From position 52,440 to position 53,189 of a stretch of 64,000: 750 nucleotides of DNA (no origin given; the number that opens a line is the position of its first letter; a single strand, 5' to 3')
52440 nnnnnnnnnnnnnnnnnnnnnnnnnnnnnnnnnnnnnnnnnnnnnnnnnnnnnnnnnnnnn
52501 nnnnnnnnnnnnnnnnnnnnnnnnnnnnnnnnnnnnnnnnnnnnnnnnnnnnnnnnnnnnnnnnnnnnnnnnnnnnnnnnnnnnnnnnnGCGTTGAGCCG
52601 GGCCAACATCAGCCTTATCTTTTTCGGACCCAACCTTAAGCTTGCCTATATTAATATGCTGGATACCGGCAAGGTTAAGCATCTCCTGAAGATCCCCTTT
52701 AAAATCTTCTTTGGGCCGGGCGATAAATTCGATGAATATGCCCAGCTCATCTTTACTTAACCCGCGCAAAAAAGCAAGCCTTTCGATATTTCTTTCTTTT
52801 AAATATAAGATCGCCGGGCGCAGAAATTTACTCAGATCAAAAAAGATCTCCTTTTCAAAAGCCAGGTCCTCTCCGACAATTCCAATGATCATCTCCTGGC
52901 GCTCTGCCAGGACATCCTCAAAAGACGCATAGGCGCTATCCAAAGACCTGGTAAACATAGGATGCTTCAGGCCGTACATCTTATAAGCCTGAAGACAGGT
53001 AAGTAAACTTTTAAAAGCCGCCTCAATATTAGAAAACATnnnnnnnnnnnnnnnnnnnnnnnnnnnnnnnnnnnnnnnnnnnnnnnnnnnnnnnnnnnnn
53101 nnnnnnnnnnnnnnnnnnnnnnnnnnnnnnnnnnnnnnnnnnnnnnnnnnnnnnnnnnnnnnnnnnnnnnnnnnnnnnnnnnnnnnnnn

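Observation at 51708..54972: HD-GYP phosphodiesterase translationally coupled to a large paralogous-N-domain / HEAT-repeat protein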

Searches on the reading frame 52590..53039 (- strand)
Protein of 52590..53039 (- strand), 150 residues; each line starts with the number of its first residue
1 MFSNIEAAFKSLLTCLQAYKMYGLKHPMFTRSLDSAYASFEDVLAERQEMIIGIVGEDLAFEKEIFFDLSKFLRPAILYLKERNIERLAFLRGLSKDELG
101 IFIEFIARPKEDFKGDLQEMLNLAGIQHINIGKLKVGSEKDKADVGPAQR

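Call 23: search_solved_structures(query=A2, max_evalue=10)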
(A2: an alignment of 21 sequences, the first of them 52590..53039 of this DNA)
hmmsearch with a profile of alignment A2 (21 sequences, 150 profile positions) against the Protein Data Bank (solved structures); distinct sequences matched with E-value up to 10: 3.
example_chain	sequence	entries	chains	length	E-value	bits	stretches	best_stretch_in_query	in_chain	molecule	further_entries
2hh8_A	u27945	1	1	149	0.3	14.4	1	89-136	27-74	Hypothetical protein ydfO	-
8k1d_A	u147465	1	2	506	1.1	12.5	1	7-45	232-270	SID1 transmembrane family member 1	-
8k13_A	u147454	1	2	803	1.8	11.8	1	7-45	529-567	SID1 transmembrane family member 1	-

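Call 40: find_homologous_proteins(query=A2, max_evalue=0.001)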
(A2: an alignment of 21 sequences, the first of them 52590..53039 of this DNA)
Query A2 (21 sequences) (150 aa, profile of the alignment): 32 proteins with E <= 0.001 among 2402 candidates.
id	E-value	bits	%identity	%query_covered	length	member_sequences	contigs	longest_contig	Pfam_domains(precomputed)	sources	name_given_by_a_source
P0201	9.2e-59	216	50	95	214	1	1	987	-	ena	-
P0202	4.5e-55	204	50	90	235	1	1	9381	-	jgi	-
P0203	9.1e-55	203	69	99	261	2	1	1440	PF01966.29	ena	-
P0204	2.0e-54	202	61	95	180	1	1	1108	-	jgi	jgi:hypothetical protein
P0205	2.0e-54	202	50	91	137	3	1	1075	-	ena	-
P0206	1.5e-52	196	45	97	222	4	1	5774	-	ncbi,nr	ncbi:MAG: hypothetical protein KJ926_06195, partial [Candidatus Omnitrophica bacterium]|nr:hypotheti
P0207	4.8e-51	191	59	87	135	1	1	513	-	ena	-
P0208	5.9e-51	190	53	91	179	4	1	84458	-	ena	-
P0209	8.6e-51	190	67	91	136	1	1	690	-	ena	-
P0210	1.3e-50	189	50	91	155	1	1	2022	-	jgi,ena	-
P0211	1.6e-50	189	43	86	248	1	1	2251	-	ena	-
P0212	2.6e-48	182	57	84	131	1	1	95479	-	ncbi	ncbi:MAG: hypothetical protein WC433_00540, partial [Candidatus Omnitrophota bacterium]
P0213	2.3e-46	175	47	87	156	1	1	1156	-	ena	-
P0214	1.7e-45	173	51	87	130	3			-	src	-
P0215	1.2e-44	170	50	79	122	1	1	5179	-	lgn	-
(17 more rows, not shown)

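Call 53: search_protein_representatives(alignment_id=A6)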
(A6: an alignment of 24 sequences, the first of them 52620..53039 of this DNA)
Query: 24 sequences, 144 profile positions. Proteins with E-value up to 0.001 (for the whole library): 5796; up to 1e-10: 1663; up to 1e-30: 149. The best 150 are listed.
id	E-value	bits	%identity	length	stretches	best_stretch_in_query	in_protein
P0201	5.3e-48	179.2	-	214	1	3-141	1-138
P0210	4.2e-44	166.5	-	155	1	3-140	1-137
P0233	8.9e-44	165.5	-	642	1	1-144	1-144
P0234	2.6e-42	160.7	-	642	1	1-143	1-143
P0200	3.0e-42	160.5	-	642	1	3-143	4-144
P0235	1.8e-41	158.0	-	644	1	1-143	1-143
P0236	3.4e-41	157.1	-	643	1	2-143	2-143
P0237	3.5e-41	157.1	-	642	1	1-143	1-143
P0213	4.9e-41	156.6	-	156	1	5-141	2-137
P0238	9.1e-41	155.7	-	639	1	1-143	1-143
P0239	1.1e-40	155.5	-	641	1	1-143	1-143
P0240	1.1e-40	155.4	-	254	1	1-144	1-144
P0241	1.2e-40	155.4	-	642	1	1-143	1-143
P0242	1.3e-40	155.3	-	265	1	5-140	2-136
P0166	1.4e-40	155.1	-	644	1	1-144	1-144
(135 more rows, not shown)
